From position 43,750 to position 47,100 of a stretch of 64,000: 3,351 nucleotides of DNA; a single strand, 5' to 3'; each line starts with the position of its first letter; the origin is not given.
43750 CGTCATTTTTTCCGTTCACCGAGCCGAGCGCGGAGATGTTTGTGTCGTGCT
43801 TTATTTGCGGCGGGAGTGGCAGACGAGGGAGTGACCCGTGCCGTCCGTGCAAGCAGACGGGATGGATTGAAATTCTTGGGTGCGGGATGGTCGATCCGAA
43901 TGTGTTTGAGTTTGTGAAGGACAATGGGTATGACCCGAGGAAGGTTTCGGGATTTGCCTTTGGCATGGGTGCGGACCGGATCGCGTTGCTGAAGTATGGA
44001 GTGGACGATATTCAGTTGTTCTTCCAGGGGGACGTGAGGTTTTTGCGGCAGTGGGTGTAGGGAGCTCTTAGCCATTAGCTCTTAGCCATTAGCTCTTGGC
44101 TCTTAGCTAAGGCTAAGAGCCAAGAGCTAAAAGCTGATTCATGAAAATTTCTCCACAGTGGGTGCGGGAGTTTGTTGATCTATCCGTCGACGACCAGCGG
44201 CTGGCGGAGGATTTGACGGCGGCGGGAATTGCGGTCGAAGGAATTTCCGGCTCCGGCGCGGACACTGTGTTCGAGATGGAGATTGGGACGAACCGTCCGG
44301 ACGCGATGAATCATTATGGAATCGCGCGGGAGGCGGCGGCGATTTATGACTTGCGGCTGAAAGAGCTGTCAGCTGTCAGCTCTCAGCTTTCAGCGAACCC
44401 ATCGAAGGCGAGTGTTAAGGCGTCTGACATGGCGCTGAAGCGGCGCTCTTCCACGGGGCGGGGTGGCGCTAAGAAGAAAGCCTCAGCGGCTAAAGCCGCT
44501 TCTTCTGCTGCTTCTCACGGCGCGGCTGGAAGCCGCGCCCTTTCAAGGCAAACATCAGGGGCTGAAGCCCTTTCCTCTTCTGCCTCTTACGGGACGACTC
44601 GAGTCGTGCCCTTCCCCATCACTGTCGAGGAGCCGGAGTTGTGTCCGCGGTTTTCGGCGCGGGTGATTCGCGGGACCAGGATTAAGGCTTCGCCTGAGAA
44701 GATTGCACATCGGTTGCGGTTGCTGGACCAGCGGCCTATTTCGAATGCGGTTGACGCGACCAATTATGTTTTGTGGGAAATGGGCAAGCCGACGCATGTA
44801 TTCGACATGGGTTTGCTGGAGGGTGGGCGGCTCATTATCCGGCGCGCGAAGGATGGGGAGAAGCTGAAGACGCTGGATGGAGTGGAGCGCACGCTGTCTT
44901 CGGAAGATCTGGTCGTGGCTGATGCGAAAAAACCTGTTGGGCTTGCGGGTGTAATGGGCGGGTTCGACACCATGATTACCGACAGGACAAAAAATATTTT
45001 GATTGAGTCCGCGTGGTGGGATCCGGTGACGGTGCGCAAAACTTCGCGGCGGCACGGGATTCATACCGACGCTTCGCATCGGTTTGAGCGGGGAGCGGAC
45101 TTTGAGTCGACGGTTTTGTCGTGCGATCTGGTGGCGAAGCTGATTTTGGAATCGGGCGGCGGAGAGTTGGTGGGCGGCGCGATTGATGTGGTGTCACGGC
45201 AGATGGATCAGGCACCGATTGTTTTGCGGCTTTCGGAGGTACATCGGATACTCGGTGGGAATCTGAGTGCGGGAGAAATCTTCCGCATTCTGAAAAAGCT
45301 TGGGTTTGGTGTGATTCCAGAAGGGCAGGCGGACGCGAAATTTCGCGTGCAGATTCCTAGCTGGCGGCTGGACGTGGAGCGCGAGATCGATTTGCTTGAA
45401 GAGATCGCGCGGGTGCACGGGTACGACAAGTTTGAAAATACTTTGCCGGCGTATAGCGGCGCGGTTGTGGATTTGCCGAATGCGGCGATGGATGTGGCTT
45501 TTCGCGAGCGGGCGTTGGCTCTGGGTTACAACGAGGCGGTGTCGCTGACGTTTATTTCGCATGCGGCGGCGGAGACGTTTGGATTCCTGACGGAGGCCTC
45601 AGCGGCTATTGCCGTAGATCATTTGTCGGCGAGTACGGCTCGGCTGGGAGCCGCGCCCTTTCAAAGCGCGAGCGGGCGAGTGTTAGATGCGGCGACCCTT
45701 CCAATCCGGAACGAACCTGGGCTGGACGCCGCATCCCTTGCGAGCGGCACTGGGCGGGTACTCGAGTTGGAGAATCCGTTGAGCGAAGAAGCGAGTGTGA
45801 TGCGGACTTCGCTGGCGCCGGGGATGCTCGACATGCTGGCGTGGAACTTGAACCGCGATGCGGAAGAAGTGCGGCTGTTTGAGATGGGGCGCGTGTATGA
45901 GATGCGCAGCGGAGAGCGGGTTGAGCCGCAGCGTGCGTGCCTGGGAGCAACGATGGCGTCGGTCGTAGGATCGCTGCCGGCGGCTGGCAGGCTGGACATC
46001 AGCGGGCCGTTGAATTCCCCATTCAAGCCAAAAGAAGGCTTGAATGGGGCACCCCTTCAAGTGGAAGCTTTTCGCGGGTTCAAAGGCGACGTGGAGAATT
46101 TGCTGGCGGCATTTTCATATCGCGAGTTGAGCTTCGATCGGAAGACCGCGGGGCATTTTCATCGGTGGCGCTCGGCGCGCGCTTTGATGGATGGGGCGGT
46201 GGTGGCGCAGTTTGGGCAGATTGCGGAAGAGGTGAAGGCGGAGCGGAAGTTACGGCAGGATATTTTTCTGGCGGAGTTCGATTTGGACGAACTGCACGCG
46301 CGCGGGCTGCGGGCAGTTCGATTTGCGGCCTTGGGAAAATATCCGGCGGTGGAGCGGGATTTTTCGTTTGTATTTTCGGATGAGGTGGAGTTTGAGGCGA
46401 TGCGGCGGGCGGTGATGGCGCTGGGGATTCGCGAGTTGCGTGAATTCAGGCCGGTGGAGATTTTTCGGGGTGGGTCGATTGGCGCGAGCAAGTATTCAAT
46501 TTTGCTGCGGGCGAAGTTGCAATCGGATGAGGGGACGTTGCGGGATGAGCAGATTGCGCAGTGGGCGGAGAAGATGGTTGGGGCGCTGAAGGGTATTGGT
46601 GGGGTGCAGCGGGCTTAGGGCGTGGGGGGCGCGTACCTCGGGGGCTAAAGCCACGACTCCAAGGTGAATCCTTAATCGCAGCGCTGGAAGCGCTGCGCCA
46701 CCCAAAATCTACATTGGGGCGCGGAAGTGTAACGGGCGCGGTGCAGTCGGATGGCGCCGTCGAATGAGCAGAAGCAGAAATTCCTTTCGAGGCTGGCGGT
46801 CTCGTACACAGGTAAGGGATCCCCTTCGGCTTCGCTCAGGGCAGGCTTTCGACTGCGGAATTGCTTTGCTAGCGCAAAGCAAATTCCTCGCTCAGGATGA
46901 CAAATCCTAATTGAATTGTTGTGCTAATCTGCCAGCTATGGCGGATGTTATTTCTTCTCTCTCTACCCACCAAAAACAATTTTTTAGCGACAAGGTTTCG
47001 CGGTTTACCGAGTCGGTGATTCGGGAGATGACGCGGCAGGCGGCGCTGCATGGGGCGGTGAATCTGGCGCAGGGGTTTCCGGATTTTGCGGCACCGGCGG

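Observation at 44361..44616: pheT insertion 1: about 85 codons of intergenic-type hairpin repeats translated in frame in an essential gene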

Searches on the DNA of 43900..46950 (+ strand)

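Call 20: search_rna_families(source=window, start=43900, end=46950, threshold=evalue, max_evalue=1)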
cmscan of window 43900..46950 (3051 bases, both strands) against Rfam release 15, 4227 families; matches with E-value up to 1: 10.
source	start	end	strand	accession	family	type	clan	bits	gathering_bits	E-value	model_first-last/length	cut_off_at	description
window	44062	44136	-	RF03940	MIR9563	Gene; miRNA;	-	32.2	90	0.0015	1-127/127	no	MIR9563 microRNA precursor family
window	44064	44134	-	RF00931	mir-879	Gene; miRNA;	-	31.2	90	0.00066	1-74/74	no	mir-879 microRNA precursor family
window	44089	44130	+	RF03717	mir-3119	Gene; miRNA;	-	29.8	80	0.0018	1-85/85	no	mir-3119 microRNA precursor family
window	44081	44137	-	RF03735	mir-1502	Gene; miRNA;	-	29.4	66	0.049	1-59/59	no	mir-1502 microRNA precursor family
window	44083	44136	+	RF03940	MIR9563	Gene; miRNA;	-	29.3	90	0.0085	1-127/127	no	MIR9563 microRNA precursor family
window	44089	44130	-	RF03717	mir-3119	Gene; miRNA;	-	29.1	80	0.0027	1-85/85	no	mir-3119 microRNA precursor family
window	44082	44138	+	RF03735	mir-1502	Gene; miRNA;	-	27.2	66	0.17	1-59/59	no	mir-1502 microRNA precursor family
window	44067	44131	-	RF00797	mir-355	Gene; miRNA;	-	25.6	70.3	0.058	1-75/75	no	mir-355 microRNA precursor family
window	46012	46058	-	RF03871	mir-5681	Gene; miRNA;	-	24.5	88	0.046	1-61/61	no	mir-5681 microRNA precursor family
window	46012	46058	+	RF03871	mir-5681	Gene; miRNA;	-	22.9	88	0.13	1-61/61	no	mir-5681 microRNA precursor family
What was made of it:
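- On Known structured RNA family (Rfam 15): Only chance microRNA-like hits on plain hairpins appear in 43900-46950 (call 20).
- No Rfam intron or ribozyme match lies in 43900-46950 (call 20).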

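Call 77: search_with_rna_model(model_id=R1, sources=[L001, L002, L003, L004, L005, L006, L007, L008, L009, L010, L011, L012, L013, L014, L015, L016, L017, L018, L019, L020, L021, L022, L023, L024, L025, L026, L027, L028, L029, L030, L031, L032, L033, L034, L035, L036, L037, L038, L039, L040, L041, L042, L043, L044, L045, L046, L047, L048, L049, L050, L051, L052, L053, L054, L055, L056, L057, L058, L059, L060, L061, L062, L063, L064, L065, L066, L067, L068, L069, L070, L071, L072, L073, L074, L075, L076, L077, L078, L079, L080], max_evalue=0.001, make_alignment=true)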
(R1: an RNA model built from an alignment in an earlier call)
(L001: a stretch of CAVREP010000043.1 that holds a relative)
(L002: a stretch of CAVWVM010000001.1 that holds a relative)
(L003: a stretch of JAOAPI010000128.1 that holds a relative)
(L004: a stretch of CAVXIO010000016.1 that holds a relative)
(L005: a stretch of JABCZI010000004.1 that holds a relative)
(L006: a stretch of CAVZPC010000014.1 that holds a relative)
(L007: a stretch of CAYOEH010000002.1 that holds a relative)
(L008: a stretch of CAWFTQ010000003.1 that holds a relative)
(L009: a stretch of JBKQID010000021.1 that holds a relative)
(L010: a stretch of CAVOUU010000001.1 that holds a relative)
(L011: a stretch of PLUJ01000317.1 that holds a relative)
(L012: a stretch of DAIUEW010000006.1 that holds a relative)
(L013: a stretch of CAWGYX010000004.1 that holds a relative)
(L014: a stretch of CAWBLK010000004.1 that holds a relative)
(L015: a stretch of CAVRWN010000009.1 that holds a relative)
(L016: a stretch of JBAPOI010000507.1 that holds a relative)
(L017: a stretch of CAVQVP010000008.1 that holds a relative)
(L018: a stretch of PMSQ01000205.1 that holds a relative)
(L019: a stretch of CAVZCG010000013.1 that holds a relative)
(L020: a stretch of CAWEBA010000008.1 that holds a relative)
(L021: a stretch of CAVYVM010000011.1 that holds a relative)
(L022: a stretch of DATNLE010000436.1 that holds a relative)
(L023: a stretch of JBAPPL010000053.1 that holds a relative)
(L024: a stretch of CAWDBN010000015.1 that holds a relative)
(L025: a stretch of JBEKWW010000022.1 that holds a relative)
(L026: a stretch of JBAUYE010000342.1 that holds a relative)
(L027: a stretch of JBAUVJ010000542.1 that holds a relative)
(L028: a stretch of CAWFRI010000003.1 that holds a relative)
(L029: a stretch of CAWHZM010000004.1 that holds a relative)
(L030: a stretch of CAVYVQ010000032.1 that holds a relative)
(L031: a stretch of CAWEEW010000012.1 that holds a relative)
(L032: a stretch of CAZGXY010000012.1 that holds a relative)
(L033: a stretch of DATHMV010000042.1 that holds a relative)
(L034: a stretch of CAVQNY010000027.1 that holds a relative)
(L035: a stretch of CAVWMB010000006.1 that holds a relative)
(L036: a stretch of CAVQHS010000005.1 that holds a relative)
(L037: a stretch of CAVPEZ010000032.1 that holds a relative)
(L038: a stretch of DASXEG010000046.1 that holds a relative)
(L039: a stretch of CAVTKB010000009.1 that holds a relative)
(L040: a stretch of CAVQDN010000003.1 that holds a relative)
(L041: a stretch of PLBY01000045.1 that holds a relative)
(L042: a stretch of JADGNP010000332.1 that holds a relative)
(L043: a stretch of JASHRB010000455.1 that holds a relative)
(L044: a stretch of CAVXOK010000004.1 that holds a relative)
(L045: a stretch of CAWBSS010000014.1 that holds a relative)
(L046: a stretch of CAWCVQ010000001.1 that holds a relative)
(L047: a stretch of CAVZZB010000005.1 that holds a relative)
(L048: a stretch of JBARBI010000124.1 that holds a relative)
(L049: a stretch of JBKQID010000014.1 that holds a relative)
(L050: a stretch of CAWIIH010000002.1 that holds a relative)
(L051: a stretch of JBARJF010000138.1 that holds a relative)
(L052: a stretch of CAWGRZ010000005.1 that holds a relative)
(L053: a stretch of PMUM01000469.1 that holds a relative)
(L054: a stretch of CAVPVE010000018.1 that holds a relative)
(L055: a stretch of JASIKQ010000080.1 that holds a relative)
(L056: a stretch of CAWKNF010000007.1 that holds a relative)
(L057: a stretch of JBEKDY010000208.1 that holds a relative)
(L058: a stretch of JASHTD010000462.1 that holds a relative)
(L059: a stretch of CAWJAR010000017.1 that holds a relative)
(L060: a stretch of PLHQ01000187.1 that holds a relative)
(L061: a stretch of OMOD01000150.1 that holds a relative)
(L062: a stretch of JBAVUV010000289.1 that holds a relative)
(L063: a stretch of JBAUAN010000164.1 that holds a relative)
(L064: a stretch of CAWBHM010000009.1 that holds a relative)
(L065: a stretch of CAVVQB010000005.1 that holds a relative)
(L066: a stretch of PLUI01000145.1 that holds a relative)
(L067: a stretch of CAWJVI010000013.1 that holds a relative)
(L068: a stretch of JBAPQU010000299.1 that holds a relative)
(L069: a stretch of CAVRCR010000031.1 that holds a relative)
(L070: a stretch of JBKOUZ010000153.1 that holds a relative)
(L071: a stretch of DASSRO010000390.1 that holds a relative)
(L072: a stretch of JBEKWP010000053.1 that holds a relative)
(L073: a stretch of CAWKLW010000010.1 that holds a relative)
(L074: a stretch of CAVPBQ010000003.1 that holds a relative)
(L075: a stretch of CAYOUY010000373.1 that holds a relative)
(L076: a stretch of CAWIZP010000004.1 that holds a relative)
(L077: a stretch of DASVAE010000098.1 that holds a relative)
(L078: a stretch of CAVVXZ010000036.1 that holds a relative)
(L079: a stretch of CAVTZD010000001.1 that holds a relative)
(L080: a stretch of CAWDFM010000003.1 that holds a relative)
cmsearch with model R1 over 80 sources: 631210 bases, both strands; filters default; matches with E-value up to 0.001: 107.
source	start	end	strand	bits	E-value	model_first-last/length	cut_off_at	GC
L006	3269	3342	+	78.1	4.7e-17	1-75/75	no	0.59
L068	3311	3384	+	75.3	2.4e-16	1-75/75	no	0.58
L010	3347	3420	+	74.2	4.5e-16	1-75/75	no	0.61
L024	3269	3342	+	73.7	6.1e-16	1-75/75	no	0.65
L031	3239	3312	+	73.1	8.6e-16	1-75/75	no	0.62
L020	3269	3342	+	72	1.7e-15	1-75/75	no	0.65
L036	3266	3339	+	71.7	2e-15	1-75/75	no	0.58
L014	3266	3339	+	71.1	2.8e-15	1-75/75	no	0.62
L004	3344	3417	+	70.1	5.1e-15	1-75/75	no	0.66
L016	363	436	+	67.8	1.9e-14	1-75/75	no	0.61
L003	3344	3418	+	67.8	2e-14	1-75/75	no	0.64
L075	4382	4455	+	67.7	2.1e-14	1-75/75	no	0.65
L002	4475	4551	+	67.2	2.8e-14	1-75/75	no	0.65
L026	3239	3312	+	66.8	3.5e-14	1-75/75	no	0.62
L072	687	760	+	66.6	3.8e-14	1-75/75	no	0.65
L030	1203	1280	+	66.5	4e-14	1-75/75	no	0.71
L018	3332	3405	+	66.4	4.5e-14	1-75/75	no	0.65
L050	4271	4347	+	65.9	5.7e-14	1-75/75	no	0.56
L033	3260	3333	+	65.6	7e-14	1-75/75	no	0.57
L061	4358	4431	+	65.2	8.9e-14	1-75/75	no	0.66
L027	3258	3331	-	64.5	1.3e-13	1-75/75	no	0.64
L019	4268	4344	+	64.4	1.4e-13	1-75/75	no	0.61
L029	3239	3313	+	64.1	1.6e-13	1-75/75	no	0.6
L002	3257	3331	+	64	1.8e-13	1-75/75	no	0.6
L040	4454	4526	+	62.9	3.4e-13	1-75/75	no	0.66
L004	4445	4521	+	61.6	7.1e-13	1-75/75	no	0.62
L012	3239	3313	+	61.6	7.2e-13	1-75/75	no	0.61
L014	6548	6622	+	61.3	8.8e-13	1-75/75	no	0.53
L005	3347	3420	+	61.3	8.9e-13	1-75/75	no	0.62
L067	3263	3336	+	61.2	9.2e-13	1-75/75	no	0.61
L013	3239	3313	+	60.8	1.2e-12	1-75/75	no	0.65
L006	4337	4413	+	60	1.9e-12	1-75/75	no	0.6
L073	3273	3346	-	59.9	1.9e-12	1-75/75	no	0.57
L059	3239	3314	+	59.3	2.9e-12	1-75/75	no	0.67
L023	3269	3342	+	59.2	2.9e-12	1-75/75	no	0.64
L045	3239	3311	+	58.7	4.1e-12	1-75/75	no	0.63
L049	3239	3314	+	58.6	4.1e-12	1-75/75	no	0.7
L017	3239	3313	+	58.3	5e-12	1-75/75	no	0.61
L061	3239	3313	+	57.8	6.7e-12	1-75/75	no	0.67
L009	4313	4389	+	57.4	8.5e-12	1-75/75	no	0.55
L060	4313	4389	+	57.4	8.5e-12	1-75/75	no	0.55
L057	2118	2191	+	57.2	9.6e-12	1-75/75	no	0.58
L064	3241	3313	+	57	1e-11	1-75/75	no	0.64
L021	3239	3314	+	56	1.9e-11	1-75/75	no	0.63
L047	4271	4347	+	55.1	3.3e-11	1-75/75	no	0.56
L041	5189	5265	+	54.8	3.9e-11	1-75/75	no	0.55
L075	3260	3332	+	54.4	4.8e-11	1-75/75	no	0.68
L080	3243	3316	-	54.3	5.3e-11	1-75/75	no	0.65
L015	3269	3342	+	53.2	1e-10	1-75/75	no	0.7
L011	5165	5241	+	52.4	1.6e-10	1-75/75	no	0.58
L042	730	802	+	52.3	1.7e-10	1-75/75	no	0.62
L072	2550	2626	+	51.6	2.5e-10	1-75/75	no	0.61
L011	3263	3336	+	51.2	3.2e-10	1-75/75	no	0.61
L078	3239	3311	+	49.5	8.7e-10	1-75/75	no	0.66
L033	4313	4380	+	49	1.1e-09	1-75/75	no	0.66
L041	3251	3326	+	49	1.2e-09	1-75/75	no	0.63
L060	6587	6661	+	48.3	1.8e-09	1-75/75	no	0.63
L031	462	536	-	48.2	1.8e-09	1-75/75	no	0.55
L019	5281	5362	+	47.2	3.4e-09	1-75/75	no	0.56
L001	3257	3332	+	47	3.7e-09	1-75/75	no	0.64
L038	982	1055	+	46.9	3.9e-09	1-75/75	no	0.64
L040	3332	3404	+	46.9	3.9e-09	1-75/75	no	0.62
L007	3332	3405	+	46.9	4e-09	1-75/75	no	0.65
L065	5086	5161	+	46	6.6e-09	1-75/75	no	0.59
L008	3269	3339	+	44.8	1.4e-08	1-75/75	no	0.58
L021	648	723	-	44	2.1e-08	1-75/75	no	0.54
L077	3390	3463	-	43.5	2.9e-08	1-75/75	no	0.66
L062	240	313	+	43.5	3e-08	1-75/75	no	0.53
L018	6505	6580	+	42.8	4.3e-08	1-75/75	no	0.54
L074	3239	3311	+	42.6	5e-08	1-75/75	no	0.63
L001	3350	3424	+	41.6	9.1e-08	1-75/75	no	0.53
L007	5681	5750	+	41.5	9.2e-08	1-75/75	no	0.57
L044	3233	3306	+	41.3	1.1e-07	1-75/75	no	0.59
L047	5233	5312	+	40.6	1.6e-07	1-75/75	no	0.61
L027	1594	1667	-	40.2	2e-07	1-75/75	no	0.62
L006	5353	5432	+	40.2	2.1e-07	1-75/75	no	0.61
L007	3239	3314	+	40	2.2e-07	1-75/75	no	0.63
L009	6587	6661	+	39.9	2.4e-07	1-75/75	no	0.61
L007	5289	5349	+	39.5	3e-07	9-68/75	no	0.56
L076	7101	7174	+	39.3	3.5e-07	1-75/75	no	0.55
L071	3259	3321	+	38.9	4.2e-07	9-70/75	no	0.67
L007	5386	5454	+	37.5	9.9e-07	1-75/75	no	0.57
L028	3239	3351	+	37.3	1.1e-06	1-75/75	no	0.59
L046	7232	7302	+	37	1.3e-06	1-75/75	no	0.63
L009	3239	3311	+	37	1.3e-06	1-75/75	no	0.59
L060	3239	3311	+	37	1.3e-06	1-75/75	no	0.59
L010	3262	3322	+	37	1.3e-06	9-68/75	no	0.67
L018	3247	3307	+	36.9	1.4e-06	9-68/75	no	0.59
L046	4436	4512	+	36.1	2.2e-06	1-75/75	no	0.62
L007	5584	5651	+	36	2.3e-06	1-75/75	no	0.57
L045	4331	4403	+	35.8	2.7e-06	1-75/75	no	0.62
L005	5279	5352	+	34.7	5e-06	1-75/75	no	0.57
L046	4355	4431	+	34.2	6.8e-06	1-75/75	no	0.57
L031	5372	5446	+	33.7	9.1e-06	1-75/75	no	0.6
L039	3239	3314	+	32.1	2.3e-05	1-75/75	no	0.67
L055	2490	2562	+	31.3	3.7e-05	1-75/75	no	0.6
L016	281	341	+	31.3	3.7e-05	9-68/75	no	0.67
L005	3262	3322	+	30.3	6.4e-05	9-68/75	no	0.66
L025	3254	3306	+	29.9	8.2e-05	1-75/75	no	0.6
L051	5111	5178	+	28.9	0.00015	1-75/75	no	0.63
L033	6657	6728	+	28.8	0.00016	1-75/75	no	0.56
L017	1443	1524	-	28.1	0.00024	1-75/75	no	0.55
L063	3245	3321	+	28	0.00025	1-75/75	no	0.58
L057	438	512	-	27.3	0.00039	1-75/75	no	0.51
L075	1393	1473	-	26.6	0.00056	1-75/75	no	0.51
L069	1624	1695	-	26.5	0.0006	1-75/75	no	0.56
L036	1519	1602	-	26.4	0.00066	1-75/75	no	0.5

Alignment A5: 107 matches aligned to the model, 116 columns, each read 5' to 3' on its own strand. Consensus structure (alignment columns), stored with it:
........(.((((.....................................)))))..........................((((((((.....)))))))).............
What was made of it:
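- Intragenic copies are better preserved than nearby intergenic ones (call 77).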
